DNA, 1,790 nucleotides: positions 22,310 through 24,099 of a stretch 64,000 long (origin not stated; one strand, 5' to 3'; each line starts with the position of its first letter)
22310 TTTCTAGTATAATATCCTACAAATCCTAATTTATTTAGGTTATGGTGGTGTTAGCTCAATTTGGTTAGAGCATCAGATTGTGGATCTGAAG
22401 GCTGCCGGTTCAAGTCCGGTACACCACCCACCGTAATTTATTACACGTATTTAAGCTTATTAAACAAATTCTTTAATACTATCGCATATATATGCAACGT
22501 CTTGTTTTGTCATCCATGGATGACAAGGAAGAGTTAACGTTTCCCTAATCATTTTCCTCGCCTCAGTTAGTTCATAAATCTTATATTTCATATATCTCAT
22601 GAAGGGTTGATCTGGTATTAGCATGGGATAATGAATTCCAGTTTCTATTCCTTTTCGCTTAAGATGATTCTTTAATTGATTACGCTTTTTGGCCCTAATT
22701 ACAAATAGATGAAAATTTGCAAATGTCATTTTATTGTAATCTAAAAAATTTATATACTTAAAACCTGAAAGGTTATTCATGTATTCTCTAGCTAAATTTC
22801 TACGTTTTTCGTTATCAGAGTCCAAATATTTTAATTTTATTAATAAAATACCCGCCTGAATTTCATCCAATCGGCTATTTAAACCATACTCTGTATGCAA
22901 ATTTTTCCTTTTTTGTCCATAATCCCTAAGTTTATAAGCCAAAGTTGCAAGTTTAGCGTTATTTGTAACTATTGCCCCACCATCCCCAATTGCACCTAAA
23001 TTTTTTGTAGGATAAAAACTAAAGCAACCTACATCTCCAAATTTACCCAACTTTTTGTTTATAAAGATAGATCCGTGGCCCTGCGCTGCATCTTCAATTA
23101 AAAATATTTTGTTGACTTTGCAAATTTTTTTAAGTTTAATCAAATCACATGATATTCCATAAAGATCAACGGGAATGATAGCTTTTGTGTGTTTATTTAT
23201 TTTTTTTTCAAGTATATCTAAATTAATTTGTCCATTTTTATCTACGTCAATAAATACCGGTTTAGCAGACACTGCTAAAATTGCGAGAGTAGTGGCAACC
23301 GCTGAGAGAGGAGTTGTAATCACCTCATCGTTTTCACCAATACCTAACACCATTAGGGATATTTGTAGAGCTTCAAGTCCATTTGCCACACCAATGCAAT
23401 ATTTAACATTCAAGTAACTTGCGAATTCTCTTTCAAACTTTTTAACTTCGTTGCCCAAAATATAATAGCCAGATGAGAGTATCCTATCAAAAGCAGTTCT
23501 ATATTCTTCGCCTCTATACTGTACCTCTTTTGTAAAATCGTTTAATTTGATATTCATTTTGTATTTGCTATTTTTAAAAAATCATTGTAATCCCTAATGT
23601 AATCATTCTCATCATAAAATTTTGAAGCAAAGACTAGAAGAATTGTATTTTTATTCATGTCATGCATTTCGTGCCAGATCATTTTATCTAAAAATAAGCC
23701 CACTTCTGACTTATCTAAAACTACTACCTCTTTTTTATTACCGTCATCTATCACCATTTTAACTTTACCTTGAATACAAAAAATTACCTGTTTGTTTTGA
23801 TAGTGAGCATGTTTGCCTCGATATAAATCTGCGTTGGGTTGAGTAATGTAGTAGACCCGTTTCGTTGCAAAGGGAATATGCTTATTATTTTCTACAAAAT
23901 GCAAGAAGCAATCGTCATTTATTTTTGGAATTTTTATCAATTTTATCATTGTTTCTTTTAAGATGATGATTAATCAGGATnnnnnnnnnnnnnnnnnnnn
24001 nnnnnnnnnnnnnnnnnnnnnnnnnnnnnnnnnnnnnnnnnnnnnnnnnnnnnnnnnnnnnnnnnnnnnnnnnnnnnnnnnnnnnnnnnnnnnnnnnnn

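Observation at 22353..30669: AT-richer accessory island next to tRNA-His: amino-sugar enzymes with two GT-like proteins, a methyltransferase, an APH-type kinase, two NDT-like proteins and a phosphatase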

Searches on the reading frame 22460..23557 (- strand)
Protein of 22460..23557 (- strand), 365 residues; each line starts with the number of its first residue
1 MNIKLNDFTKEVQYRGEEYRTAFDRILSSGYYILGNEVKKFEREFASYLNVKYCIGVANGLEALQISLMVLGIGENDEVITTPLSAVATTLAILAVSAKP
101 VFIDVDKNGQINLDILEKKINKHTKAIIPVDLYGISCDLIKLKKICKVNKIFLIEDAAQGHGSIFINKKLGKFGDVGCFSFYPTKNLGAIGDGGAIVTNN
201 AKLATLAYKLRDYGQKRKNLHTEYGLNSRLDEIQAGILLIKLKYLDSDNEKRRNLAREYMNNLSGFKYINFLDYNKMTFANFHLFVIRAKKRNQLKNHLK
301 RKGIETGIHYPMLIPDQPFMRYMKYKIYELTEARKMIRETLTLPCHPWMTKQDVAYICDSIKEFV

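Call 4: search_protein_families(library=pfam, proteins=[window:22460-23557:-], max_evalue=0.1)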
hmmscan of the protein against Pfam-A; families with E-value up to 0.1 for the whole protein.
window:22460-23557:- (365 aa): 5 families
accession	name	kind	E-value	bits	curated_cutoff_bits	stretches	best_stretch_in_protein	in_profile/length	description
PF01041.23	DegT_DnrJ_EryC1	-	2.6e-101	339.9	19.8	1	16-361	4-359/360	DegT/DnrJ/EryC1/StrS aminotransferase family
PF00266.25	Aminotran_5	-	2.9e-07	30.2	21.5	1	43-169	50-188/371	Aminotransferase class-V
PF09778.15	Guanylate_cyc_2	-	0.02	14.7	28.1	1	103-162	105-164/212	Guanylylate cyclase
PF22427.2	SMMA_C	-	0.026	14.9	26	0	92-134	26-69/78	Maltogenic amylase, C-terminal domain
PF01212.27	Beta_elim_lyase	-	0.031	14.1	27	0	37-125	33-123/288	Beta-eliminating lyase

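Call 5: search_protein_families(library=ncbifam, proteins=[window:22460-23557:-], max_evalue=0.1)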
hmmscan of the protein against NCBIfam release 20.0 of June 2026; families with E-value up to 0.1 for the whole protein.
window:22460-23557:- (365 aa): 21 families
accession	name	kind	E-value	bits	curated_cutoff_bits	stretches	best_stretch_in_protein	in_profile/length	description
TIGR03588.1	PseC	equivalog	1.2e-66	225.2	423.5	1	22-363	16-378/380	UDP-4-amino-4,6-dideoxy-N-acetyl-beta-L-altrosamine transaminase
TIGR04181.1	NHT_00031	hypoth_equivalog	3e-60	204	420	1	34-345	28-358/359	LegC family aminotransferase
NF008687.0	PRK11706.1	equivalog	1.1e-52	179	375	1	39-364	34-373/375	dTDP-4-amino-4,6-dideoxygalactose transaminase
NF008658.2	PRK11658.1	equivalog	1.3e-51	175.4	631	1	16-364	13-376/379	UDP-4-amino-4-deoxy-L-arabinose aminotransferase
NF011936.0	PRK15407.1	equivalog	1.6e-42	145.7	423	2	31-215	60-252/440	lipopolysaccharide biosynthesis protein RfbH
TIGR04427.1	PLP_DesI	equivalog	3.3e-42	145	650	1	35-362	51-380/390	dTDP-4-dehydro-6-deoxyglucose aminotransferase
TIGR02379.1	ECA_wecE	subfamily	3.2e-40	138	434.85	1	40-364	35-374/376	dTDP-4-amino-4,6-dideoxy-D-glucose transaminase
TIGR01977.1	am_tr_V_EF2568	hypoth_equivalog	6.3e-08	32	377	1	37-208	45-223/376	cysteine desulfurase family protein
TIGR02006.1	IscS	equivalog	6.1e-06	25.5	643.2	1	101-200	120-219/402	IscS subfamily cysteine desulfurase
NF004621.0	PRK05957.1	equivalog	1.4e-05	24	498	1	70-158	106-201/389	pyridoxal phosphate-dependent aminotransferase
NF010611.0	PRK14012.1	equivalog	7.4e-05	21.8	548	1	100-202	123-225/406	IscS subfamily cysteine desulfurase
TIGR03235.1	DNA_S_dndA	equivalog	0.00029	20.3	480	1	101-169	116-187/353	cysteine desulfurase DndA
NF005817.0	PRK07683.1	equivalog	0.00095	18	575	1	60-156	98-200/387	aminotransferase A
NF004975.0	PRK06348.1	equivalog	0.0024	16.9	549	1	36-128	73-167/384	pyridoxal phosphate-dependent aminotransferase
TIGR01979.1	sufS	subfamily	0.0064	15.4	475.1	1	52-163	84-202/403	SufS family cysteine desulfurase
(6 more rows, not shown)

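Call 6: search_protein_families(library=padloc, proteins=[window:22460-23557:-], max_evalue=0.1)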
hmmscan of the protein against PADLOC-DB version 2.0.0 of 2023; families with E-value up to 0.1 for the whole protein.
window:22460-23557:- (365 aa): 2 families
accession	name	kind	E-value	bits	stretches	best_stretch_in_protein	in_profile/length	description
PDLC02657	DndA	-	9.3e-06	23.2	1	85-198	99-213/372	DndA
PDLC02759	SspA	-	2.6e-05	21.7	1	85-198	97-211/374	SspA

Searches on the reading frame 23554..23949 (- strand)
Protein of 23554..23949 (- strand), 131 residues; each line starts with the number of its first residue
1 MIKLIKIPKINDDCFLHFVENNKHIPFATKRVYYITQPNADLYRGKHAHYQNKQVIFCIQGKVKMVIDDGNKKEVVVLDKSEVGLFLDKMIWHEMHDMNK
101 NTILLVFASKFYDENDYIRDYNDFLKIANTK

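Call 4: search_protein_families(library=pfam, proteins=[window:23554-23949:-], max_evalue=0.1)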
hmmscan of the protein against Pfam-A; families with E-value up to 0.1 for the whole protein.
window:23554-23949:- (131 aa): 3 families
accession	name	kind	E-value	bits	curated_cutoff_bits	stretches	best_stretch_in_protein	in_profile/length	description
PF05523.17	FdtA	-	2e-42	144.5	23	1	2-128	3-130/131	WxcM-like, C-terminal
PF14667.12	Polysacc_synt_C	-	0.02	15.5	28.7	1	34-115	23-106/111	Polysaccharide biosynthesis C-terminal domain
PF07883.17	Cupin_2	-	0.031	14.4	27.2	1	45-73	12-38/70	Cupin domain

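Call 5: search_protein_families(library=ncbifam, proteins=[window:23554-23949:-], max_evalue=0.1)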
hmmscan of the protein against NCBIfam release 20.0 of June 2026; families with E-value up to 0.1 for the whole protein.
window:23554-23949:- (131 aa): 1 family
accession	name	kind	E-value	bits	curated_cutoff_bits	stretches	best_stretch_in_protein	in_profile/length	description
TIGR04366.1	cupin_WbuC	subfamily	0.00034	20.5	42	1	45-111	48-118/132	WbuC family cupin fold metalloprotein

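Call 6: search_protein_families(library=padloc, proteins=[window:23554-23949:-], max_evalue=0.1)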
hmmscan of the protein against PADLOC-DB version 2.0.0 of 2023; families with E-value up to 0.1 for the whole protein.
window:23554-23949:- (131 aa): 0 families
